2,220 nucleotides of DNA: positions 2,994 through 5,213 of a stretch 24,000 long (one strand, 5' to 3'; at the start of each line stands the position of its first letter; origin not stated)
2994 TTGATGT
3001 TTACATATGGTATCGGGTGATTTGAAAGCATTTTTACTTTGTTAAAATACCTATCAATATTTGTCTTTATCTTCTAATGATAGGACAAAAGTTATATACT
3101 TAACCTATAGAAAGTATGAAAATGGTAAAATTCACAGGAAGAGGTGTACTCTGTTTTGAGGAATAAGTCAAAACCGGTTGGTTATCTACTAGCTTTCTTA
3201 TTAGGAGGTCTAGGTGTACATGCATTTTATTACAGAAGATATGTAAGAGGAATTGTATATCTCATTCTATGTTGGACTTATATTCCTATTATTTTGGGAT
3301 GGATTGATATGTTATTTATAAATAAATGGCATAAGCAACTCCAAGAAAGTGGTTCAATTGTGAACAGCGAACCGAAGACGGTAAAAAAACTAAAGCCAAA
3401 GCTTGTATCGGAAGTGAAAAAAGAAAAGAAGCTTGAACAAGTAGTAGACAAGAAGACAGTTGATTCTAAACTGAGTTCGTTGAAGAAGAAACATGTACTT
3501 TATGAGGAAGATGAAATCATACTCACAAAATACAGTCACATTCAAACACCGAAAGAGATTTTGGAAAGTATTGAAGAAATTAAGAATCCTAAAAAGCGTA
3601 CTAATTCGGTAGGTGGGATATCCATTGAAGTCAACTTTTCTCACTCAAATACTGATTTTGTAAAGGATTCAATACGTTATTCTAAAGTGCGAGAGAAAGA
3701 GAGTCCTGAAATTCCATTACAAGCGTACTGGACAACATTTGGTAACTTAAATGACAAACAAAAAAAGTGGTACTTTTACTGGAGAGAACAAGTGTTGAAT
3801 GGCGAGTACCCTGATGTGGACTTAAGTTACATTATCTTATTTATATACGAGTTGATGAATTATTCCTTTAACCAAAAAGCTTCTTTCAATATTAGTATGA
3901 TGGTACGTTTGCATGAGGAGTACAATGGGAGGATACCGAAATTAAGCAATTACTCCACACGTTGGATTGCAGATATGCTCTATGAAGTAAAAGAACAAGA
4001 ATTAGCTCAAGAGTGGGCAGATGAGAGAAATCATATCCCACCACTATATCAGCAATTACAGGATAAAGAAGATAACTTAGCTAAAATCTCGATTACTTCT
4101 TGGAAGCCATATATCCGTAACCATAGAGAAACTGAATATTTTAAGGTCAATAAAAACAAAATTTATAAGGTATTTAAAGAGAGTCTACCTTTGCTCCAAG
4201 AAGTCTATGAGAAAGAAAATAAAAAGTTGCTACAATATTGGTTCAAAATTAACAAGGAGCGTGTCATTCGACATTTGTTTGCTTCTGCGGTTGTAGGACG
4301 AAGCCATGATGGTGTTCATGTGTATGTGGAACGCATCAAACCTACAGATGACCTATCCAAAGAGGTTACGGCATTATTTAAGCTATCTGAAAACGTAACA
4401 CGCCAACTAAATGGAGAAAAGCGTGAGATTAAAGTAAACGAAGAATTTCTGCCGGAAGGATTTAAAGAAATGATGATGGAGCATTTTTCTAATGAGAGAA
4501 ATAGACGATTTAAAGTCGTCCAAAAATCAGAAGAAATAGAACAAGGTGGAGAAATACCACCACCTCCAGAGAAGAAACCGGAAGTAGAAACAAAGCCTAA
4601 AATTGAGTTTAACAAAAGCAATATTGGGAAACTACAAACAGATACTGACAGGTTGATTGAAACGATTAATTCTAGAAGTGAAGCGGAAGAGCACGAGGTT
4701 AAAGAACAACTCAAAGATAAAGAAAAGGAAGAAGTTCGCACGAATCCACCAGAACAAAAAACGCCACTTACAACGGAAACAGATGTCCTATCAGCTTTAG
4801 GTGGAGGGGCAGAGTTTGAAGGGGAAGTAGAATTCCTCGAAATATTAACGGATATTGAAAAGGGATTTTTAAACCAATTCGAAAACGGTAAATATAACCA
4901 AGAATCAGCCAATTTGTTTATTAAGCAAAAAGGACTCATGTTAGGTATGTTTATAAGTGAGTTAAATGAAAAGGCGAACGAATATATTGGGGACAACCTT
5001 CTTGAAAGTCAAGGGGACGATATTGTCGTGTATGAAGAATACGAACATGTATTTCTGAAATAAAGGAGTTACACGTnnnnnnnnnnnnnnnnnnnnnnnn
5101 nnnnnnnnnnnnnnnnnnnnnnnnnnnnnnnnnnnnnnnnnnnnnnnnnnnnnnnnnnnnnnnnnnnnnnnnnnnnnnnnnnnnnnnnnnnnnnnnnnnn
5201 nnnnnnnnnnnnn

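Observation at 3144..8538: Three-gene TerB-N/TerB-C + DUF2791-type ATPase + DEAD/DEAH helicase operon (Shango-like putative anti-phage system) with a TM2 membrane-anchor fusion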

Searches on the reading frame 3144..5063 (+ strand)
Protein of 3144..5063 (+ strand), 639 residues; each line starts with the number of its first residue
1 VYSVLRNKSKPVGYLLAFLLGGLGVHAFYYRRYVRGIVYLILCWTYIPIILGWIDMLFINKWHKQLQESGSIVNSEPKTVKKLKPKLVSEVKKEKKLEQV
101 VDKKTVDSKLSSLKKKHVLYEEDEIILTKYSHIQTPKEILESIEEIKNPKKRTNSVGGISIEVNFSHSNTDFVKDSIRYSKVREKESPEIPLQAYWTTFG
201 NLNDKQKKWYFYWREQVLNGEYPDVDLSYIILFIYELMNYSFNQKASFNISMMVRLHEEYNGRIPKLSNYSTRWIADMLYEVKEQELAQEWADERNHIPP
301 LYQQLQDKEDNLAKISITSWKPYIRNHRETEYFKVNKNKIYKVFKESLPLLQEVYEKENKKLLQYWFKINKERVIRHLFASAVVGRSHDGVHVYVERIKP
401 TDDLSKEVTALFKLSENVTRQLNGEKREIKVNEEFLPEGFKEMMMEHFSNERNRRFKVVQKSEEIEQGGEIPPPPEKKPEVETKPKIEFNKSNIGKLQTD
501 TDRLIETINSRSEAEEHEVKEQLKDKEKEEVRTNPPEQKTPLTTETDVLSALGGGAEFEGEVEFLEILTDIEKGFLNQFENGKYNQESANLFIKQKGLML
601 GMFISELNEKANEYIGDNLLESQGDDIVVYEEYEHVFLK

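Call 6: search_protein_families(library=pfam, proteins=[window:3144-5063:+], max_evalue=0.01)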
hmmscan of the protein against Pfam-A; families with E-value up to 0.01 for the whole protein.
window:3144-5063:+ (639 aa): 3 families
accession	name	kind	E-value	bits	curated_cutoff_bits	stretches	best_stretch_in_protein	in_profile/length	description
PF13208.11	TerB_N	-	2.1e-25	90.1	25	1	166-310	28-162/207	TerB N-terminal domain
PF15615.11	TerB_C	-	7.1e-15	55.9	26.3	1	483-634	13-144/148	TerB-C domain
PF05154.21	TM2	-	4.6e-12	46.4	27.9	1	7-56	2-50/51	TM2 domain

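Call 7: search_protein_families(library=padloc, proteins=[window:3144-5063:+], max_evalue=0.01)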
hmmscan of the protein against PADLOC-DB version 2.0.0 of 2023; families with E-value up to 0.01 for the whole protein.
window:3144-5063:+ (639 aa): 1 family
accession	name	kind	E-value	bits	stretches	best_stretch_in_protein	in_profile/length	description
PDLC03958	SngA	-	2.7e-54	183.7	1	115-635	50-521/528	-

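Call 9: search_protein_families(library=ncbifam, proteins=[window:3144-5063:+], max_evalue=0.001)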
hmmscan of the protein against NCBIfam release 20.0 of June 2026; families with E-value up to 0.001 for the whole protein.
window:3144-5063:+ (639 aa): 0 families

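Call 15: find_homologous_proteins(query=window:3144-5063:+, max_evalue=0.001)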
Query window:3144-5063:+ (639 aa): 136 proteins with E <= 0.001 among 8000 candidates; the best 120 are listed.
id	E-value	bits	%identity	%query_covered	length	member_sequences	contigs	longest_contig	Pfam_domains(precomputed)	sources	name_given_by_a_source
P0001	0.0e+0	1425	100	100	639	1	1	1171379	PF13208.12,PF15615.12,PF05154.22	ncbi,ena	-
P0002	1.2e-256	872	64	99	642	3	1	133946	PF13208.12,PF15615.12,PF05154.22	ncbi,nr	ncbi:hypothetical protein J22TS1_36000 [Siminovitchia terrae]|nr:TerB N-terminal domain-containing p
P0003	2.1e-250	851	63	98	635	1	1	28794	PF13208.12,PF15615.12,PF05154.22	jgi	-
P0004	3.7e-250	850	63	98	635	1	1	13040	PF13208.12,PF15615.12,PF05154.22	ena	-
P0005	1.1e-241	822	61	99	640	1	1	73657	PF13208.12,PF15615.12,PF05154.22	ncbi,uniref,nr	ncbi:TerB N-terminal domain-containing protein [Sporosarcina cyprini]|uniref:TerB N-terminal domain-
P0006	1.2e-239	815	60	99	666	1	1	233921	PF13208.12,PF15615.12,PF05154.22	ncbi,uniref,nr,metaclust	ncbi:hypothetical protein AV656_09725 [Bhargavaea cecembensis]|uniref:TM2 domain-containing protein 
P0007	9.0e-232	789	57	99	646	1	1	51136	PF13208.12,PF15615.12,PF05154.22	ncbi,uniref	ncbi:TerB N-terminal domain-containing protein [Bacillus sp. GX]|uniref:TerB N-terminal domain-conta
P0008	1.4e-230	785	57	99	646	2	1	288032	PF13208.12,PF15615.12,PF05154.22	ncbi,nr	ncbi:hypothetical protein COI61_03845 [Bacillus cereus]|nr:hypothetical protein COI61_03845 [Bacillu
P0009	5.6e-229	780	57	99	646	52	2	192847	PF13208.12,PF15615.12,PF05154.22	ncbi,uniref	ncbi:TerB N-terminal domain-containing protein [Bacillus thuringiensis]|uniref:TerB N-terminal domai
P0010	4.6e-224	764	56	98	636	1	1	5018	PF13208.12,PF15615.12,PF05154.22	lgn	-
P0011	3.5e-221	754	62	91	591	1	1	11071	PF13208.12,PF15615.12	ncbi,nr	ncbi:TerB N-terminal domain-containing protein, partial [Bacillus sp. IITD106]|nr:TerB N-terminal do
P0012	3.6e-215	735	55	99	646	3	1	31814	PF13208.12,PF15615.12,PF05154.22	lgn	-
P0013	9.9e-210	717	55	99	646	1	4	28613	PF13208.12,PF15615.12,PF05154.22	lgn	-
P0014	1.8e-209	716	49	99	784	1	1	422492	PF13208.12,PF15615.12,PF05154.22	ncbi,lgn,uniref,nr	ncbi:TerB N-terminal domain-containing protein [Peribacillus frigoritolerans]|uniref:TerB N-terminal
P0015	3.3e-207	708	49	99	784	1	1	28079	PF13208.12,PF15615.12,PF05154.22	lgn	-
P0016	1.6e-205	703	53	98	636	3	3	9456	PF13208.12,PF15615.12,PF05154.22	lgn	-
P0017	3.2e-205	702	47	99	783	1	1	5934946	PF13208.12,PF15615.12,PF05154.22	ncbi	ncbi:TerB N-terminal domain-containing protein [Peribacillus simplex]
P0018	4.3e-205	701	47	99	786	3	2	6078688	PF13208.12,PF15615.12,PF05154.22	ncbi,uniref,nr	ncbi:TerB N-terminal domain-containing protein [Peribacillus frigoritolerans]|uniref:TerB N-terminal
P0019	3.1e-204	698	52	98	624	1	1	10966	PF13208.12,PF15615.12,PF05154.22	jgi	jgi:TM2 domain-containing membrane protein YozV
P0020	1.9e-201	689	52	81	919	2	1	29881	PF13208.12,PF15615.12,PF05154.22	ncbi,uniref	ncbi:TerB N-terminal domain-containing protein [Lysinibacillus sp. NPDC096212]|uniref:TerB N-termina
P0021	4.9e-200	685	51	82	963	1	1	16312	PF13208.12,PF15615.12,PF05154.22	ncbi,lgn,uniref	ncbi:TerB N-terminal domain-containing protein [Psychrobacillus psychrotolerans]|uniref:TerB N-termi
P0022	2.5e-199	682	47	99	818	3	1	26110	PF13208.12,PF15615.12,PF05154.22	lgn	-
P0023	3.0e-197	675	49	88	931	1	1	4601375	PF13208.12,PF15615.12,PF05154.22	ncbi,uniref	ncbi:TerB N-terminal domain-containing protein [Sporosarcina psychrophila]|uniref:TerB N-terminal do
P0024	4.1e-197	675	52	81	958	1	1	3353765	PF13208.12,PF15615.12,PF05154.22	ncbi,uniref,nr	ncbi:hypothetical protein SporoP8_01815 [Sporosarcina ureae]|uniref:TerB N-terminal domain-containin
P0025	1.1e-196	674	46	99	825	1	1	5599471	PF13208.12,PF15615.12,PF05154.22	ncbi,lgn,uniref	ncbi:TerB N-terminal domain-containing protein [Peribacillus sp. RS7]|uniref:TerB N-terminal domain-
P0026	1.5e-195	670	52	81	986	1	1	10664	PF13208.12,PF15615.12,PF05154.22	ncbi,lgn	ncbi:MAG: TerB N-terminal domain-containing protein [Paenisporosarcina sp.]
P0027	2.9e-195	669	53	99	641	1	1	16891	PF13208.12,PF15615.12,PF05154.22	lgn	-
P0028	6.5e-192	658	50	83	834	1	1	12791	PF13208.12,PF15615.12,PF05154.22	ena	-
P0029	1.3e-191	657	45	99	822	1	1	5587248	PF13208.12,PF15615.12,PF05154.22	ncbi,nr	ncbi:UNVERIFIED_ORG: TM2 domain-containing membrane protein YozV [Bacillus sp. B2I3]|nr:TM2 domain-c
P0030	5.5e-191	655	50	99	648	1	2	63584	PF13208.12,PF15615.12,PF05154.22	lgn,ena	-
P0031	5.1e-190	652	50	99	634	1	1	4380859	PF13208.12,PF15615.12,PF05154.22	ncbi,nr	ncbi:TerB N-terminal domain-containing protein [Bacillus sp. A116_S68]|nr:TerB N-terminal domain-con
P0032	2.4e-188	646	53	91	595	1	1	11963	PF13208.12,PF15615.12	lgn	-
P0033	2.5e-185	636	49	99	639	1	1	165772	PF13208.12,PF15615.12,PF05154.22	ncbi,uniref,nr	ncbi:NINE protein [Anaerobacillus alkaliphilus]|uniref:NINE protein n=1 Tax=Anaerobacillus alkaliphi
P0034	3.0e-183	629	47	99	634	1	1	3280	PF13208.12,PF15615.12,PF05154.22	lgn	-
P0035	6.2e-182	625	47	99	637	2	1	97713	PF13208.12,PF15615.12,PF05154.22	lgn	-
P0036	3.2e-181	622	53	92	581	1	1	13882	PF13208.12,PF15615.12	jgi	jgi:hypothetical protein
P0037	7.4e-181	621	46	96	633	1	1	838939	PF13208.12,PF15615.12,PF05154.22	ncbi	ncbi:TerB N-terminal domain-containing protein [Robertmurraya sp. GLU-23]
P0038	8.6e-181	621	47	99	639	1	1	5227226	PF13208.12,PF15615.12,PF05154.22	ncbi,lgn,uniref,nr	ncbi:TerB N-terminal domain-containing protein [Anaerobacillus isosaccharinicus]|uniref:TerB N-termi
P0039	4.8e-180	619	46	98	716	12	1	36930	PF13208.12,PF05154.22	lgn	-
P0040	4.9e-180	619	47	99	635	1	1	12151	PF13208.12,PF15615.12,PF05154.22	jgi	jgi:TM2 domain-containing membrane protein YozV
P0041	5.1e-180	619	46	96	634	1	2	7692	PF13208.12,PF15615.12,PF05154.22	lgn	-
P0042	6.3e-177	608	48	99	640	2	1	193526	PF13208.12,PF15615.12,PF05154.22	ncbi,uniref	ncbi:TerB N-terminal domain-containing protein [Sporosarcina sp. 179-K 8C2 HS]|uniref:TerB N-termina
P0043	1.2e-175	604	46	99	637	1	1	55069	PF13208.12,PF15615.12,PF05154.22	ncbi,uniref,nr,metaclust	ncbi:TerB N-terminal domain-containing protein [Bacillus sp. CHD6a]|uniref:TerB N-terminal domain-co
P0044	2.8e-170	586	50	86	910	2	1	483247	PF13208.12,PF15615.12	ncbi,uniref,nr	ncbi:TerB N-terminal domain-containing protein [Sporosarcina sp. P2]|uniref:TerB N-terminal domain-c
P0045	2.6e-168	580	56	78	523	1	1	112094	PF13208.12,PF15615.12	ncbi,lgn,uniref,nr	ncbi:TerB N-terminal domain-containing protein [Bacillus wiedmannii]|uniref:TerB N-terminal domain-c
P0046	1.5e-166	574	49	91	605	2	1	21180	PF13208.12,PF15615.12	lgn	-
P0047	3.0e-166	573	47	91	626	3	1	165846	PF13208.12,PF15615.12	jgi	jgi:hypothetical protein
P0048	2.5e-164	567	45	99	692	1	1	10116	PF13208.12,PF15615.12,PF05154.22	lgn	-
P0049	3.5e-159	550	44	99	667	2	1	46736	PF13208.12,PF15615.12,PF05154.22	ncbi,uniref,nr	ncbi:TerB N-terminal domain-containing protein [Sporosarcina sp. Sa2YVA2]|uniref:TerB N-terminal dom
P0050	7.1e-157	542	43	98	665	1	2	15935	PF13208.12,PF15615.12,PF05154.22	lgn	-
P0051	1.6e-155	538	44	99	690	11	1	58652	PF13208.12,PF15615.12,PF05154.22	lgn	-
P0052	2.1e-155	537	45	99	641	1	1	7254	PF13208.12,PF15615.12,PF05154.22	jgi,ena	-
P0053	4.3e-155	536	44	99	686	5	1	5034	PF13208.12,PF15615.12,PF05154.22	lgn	-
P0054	2.3e-154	534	42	99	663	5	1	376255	PF13208.12,PF15615.12,PF05154.22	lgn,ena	-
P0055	8.3e-154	532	45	99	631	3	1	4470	PF13208.12,PF15615.12,PF05154.22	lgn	-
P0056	2.1e-153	531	43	97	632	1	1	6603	PF13208.12,PF15615.12,PF05154.22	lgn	-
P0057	5.4e-153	529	44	98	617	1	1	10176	PF13208.12,PF15615.12,PF05154.22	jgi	jgi:TM2 domain-containing membrane protein YozV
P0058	5.8e-152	526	44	99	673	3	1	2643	PF13208.12,PF15615.12,PF05154.22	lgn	-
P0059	1.5e-149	518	42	98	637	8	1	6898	PF13208.12,PF15615.12,PF05154.22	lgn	-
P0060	9.0e-149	515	41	99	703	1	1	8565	PF13208.12,PF15615.12,PF05154.22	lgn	-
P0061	1.3e-148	515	43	96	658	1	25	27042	PF13208.12,PF15615.12,PF05154.22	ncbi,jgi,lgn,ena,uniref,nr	ncbi:TerB N-terminal domain-containing protein [Pallidibacillus thermolactis]|jgi:TM2 domain-contain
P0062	1.6e-148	514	41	85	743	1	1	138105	PF13208.12,PF15615.12,PF05154.22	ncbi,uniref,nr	ncbi:TerB N-terminal domain-containing protein [Planococcus sp. S3-L1]|uniref:TerB N-terminal domain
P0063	1.1e-146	508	40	97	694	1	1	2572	PF13208.12,PF15615.12,PF05154.22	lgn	-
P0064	3.3e-146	507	42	99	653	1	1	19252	PF13208.12,PF15615.12,PF05154.22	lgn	-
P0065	1.2e-145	505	42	83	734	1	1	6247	PF13208.12,PF15615.12,PF05154.22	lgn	-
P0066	4.7e-145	503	40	88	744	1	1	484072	PF13208.12,PF15615.12,PF05154.22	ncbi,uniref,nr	ncbi:TerB N-terminal domain-containing protein [Planococcus sp. N028]|uniref:TerB N-terminal domain-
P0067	5.3e-145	503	39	89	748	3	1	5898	PF13208.12,PF15615.12,PF05154.22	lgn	-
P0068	7.4e-145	502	43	98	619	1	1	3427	PF13208.12,PF15615.12,PF05154.22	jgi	jgi:TM2 domain-containing membrane protein YozV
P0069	9.2e-145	502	40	99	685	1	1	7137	PF13208.12,PF15615.12,PF05154.22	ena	-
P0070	1.7e-144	501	42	97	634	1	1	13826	PF13208.12,PF15615.12,PF05154.22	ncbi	-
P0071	2.5e-143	497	42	99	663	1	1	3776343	PF13208.12,PF15615.12,PF05154.22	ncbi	ncbi:TerB N-terminal domain-containing protein [Virgibacillus natechei]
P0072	1.4e-142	495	43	97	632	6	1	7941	PF13208.12,PF15615.12,PF05154.22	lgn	-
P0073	3.5e-142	494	42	98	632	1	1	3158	PF13208.12,PF15615.12,PF05154.22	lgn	-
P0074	1.4e-141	492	43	94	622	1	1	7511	PF13208.12,PF15615.12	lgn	-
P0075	1.5e-141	491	42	99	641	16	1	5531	PF13208.12,PF15615.12,PF05154.22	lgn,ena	-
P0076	2.1e-141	491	40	99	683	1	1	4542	PF13208.12,PF15615.12,PF05154.22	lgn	-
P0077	1.5e-140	488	40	99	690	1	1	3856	PF13208.12,PF15615.12,PF05154.22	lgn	-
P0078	2.0e-138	481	42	98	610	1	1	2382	PF13208.12,PF15615.12,PF05154.22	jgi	jgi:hypothetical protein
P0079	4.5e-138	480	40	99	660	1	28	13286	PF13208.12,PF15615.12,PF05154.22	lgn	-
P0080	2.1e-137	478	41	99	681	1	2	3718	PF13208.12,PF15615.12,PF05154.22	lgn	-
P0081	2.5e-137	478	39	99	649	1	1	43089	PF13208.12,PF15615.12,PF05154.22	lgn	-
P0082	2.7e-136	474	43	97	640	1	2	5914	PF13208.12,PF15615.12,PF05154.22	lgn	-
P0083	7.2e-135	469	41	99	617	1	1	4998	PF13208.12,PF15615.12,PF05154.22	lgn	-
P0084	1.1e-134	469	42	96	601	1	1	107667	PF13208.12,PF15615.12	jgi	jgi:hypothetical protein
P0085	9.0e-133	462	50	68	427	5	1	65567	PF13208.12,PF05154.22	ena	-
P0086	4.7e-132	460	40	99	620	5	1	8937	PF13208.12,PF15615.12,PF05154.22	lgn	-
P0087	4.6e-131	457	38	99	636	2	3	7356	PF13208.12,PF15615.12,PF05154.22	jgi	-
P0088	9.0e-131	456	41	98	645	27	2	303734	PF13208.12,PF15615.12,PF05154.22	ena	-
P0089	1.2e-130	455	41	83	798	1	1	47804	PF13208.12,PF15615.12,PF05154.22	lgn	-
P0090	2.5e-130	454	38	98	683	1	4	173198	PF13208.12,PF15615.12,PF05154.22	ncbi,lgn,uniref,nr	ncbi:TerB N-terminal domain-containing protein [Clostridium sp.]|uniref:TerB N-terminal domain-conta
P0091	3.5e-130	454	40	82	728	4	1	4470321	PF13208.12,PF15615.12,PF05154.22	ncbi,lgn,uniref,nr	ncbi:TerB N-terminal domain-containing protein [Clostridium pasteurianum]|uniref:TerB N-terminal dom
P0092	4.3e-130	454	41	91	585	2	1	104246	PF13208.12,PF15615.12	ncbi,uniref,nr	ncbi:TerB N-terminal domain-containing protein [Sporosarcina limicola]|uniref:TerB-C domain-containi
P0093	4.6e-128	447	41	99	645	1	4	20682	PF13208.12,PF15615.12,PF05154.22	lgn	-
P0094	5.6e-128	447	40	99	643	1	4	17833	PF13208.12,PF15615.12,PF05154.22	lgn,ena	-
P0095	4.4e-127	444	39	99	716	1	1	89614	PF13208.12,PF15615.12,PF05154.22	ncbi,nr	ncbi:hypothetical protein DH09_01405 [Bacillaceae bacterium JMAK1]|nr:hypothetical protein DH09_0140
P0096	2.7e-125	438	43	82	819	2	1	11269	PF13208.12,PF15615.12,PF05154.22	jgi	-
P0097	5.4e-125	437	41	98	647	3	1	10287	PF13208.12,PF15615.12,PF05154.22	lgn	-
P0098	2.2e-124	435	40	99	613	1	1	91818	PF13208.12,PF15615.12,PF05154.22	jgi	jgi:TM2 domain-containing membrane protein YozV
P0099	7.8e-121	423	39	81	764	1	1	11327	PF13208.12,PF15615.12,PF05154.22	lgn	-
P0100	8.4e-121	423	39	98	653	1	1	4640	PF13208.12,PF15615.12,PF05154.22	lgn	-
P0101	1.9e-120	422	36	99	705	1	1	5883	PF13208.12,PF15615.12,PF05154.22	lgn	-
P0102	8.7e-120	420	38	99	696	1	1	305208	PF13208.12,PF15615.12,PF05154.22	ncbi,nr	ncbi:NINE protein [Halobacillus fulvus]|nr:NINE protein [Halobacillus fulvus]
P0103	1.1e-119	419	42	80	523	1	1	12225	PF13208.12,PF15615.12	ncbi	ncbi:hypothetical protein IRB23M11_14420 [Alkalibacterium sp. m-11]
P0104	1.8e-119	419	37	89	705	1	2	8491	PF13208.12,PF15615.12,PF05154.22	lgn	-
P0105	1.6e-118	415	38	99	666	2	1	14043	PF13208.12,PF15615.12,PF05154.22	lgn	-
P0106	1.5e-117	412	42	84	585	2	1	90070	PF13208.12,PF15615.12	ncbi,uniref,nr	ncbi:hypothetical protein GJU40_07160 [Bacillus lacus]|uniref:TerB-C domain-containing protein n=1 T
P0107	8.0e-117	410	38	96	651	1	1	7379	PF13208.12,PF15615.12,PF05154.22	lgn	-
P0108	1.5e-115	406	41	83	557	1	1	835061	PF13208.12,PF15615.12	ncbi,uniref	ncbi:TerB N-terminal domain-containing protein [Bacillus songklensis]|uniref:TerB N-terminal domain-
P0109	3.2e-112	395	40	81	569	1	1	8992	PF13208.12,PF15615.12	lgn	-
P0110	4.6e-112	394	42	81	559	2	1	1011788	PF13208.12,PF15615.12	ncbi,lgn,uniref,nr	ncbi:TerB N-terminal domain-containing protein [Terribacillus aidingensis]|uniref:TerB N-terminal do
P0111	2.1e-111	392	45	78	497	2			PF13208.12,PF15615.12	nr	nr:TerB N-terminal domain-containing protein [Aneurinibacillus soli]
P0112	2.1e-111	392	43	67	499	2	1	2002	PF13208.12,PF05154.22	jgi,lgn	jgi:hypothetical protein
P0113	2.7e-111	392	37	81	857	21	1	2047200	PF13208.12,PF15615.12,PF05154.22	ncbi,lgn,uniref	ncbi:TerB N-terminal domain-containing protein [Aeribacillus sp. FSL K6-1305]|uniref:TerB N-terminal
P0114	3.1e-110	388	41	82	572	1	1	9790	PF13208.12,PF15615.12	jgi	jgi:hypothetical protein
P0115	4.6e-110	387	42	82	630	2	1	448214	PF13208.12,PF15615.12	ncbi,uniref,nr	ncbi:TerB N-terminal domain-containing protein [Brevibacillus dissolubilis]|uniref:TerB N-terminal d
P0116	2.3e-107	379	36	98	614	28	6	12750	PF13208.12,PF15615.12,PF05154.22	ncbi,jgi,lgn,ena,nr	ncbi:MAG TPA: TerB N-terminal domain-containing protein [Defluviitaleaceae bacterium]|nr:TerB N-term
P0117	5.5e-107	377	40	82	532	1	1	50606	PF13208.12,PF15615.12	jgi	jgi:hypothetical protein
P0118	2.0e-106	375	37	99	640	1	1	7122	PF13208.12,PF15615.12,PF05154.22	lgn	-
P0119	7.7e-106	373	40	82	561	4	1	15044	PF13208.12,PF15615.12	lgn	-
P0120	2.2e-104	369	47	60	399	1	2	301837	PF13208.12,PF05154.22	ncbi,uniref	ncbi:TerB N-terminal domain-containing protein [Brevibacillus sp. SIMBA_040]|uniref:TerB N-terminal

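Call 17: search_solved_structures(query=window:3144-5063:+, max_evalue=1)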
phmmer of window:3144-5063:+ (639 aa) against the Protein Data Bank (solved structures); distinct sequences matched with E-value up to 1: 0.

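Call 20: find_encoding_contigs(protein=P0001, flank=10000, max_places=3)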
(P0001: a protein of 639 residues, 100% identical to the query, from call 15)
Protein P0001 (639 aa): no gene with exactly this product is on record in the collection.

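Call 24: find_related_loci(query=window:3144-5063:+, collection=genome_contigs, flank=10000)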
Query window:3144-5063:+ (639 aa) in genome_contigs; peptide patterns used: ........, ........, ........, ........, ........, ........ (x = any residue, [..] = any of these).
25 stretches matched a pattern, but none encodes a relative of the query by tblastn (E <= 1e-3).
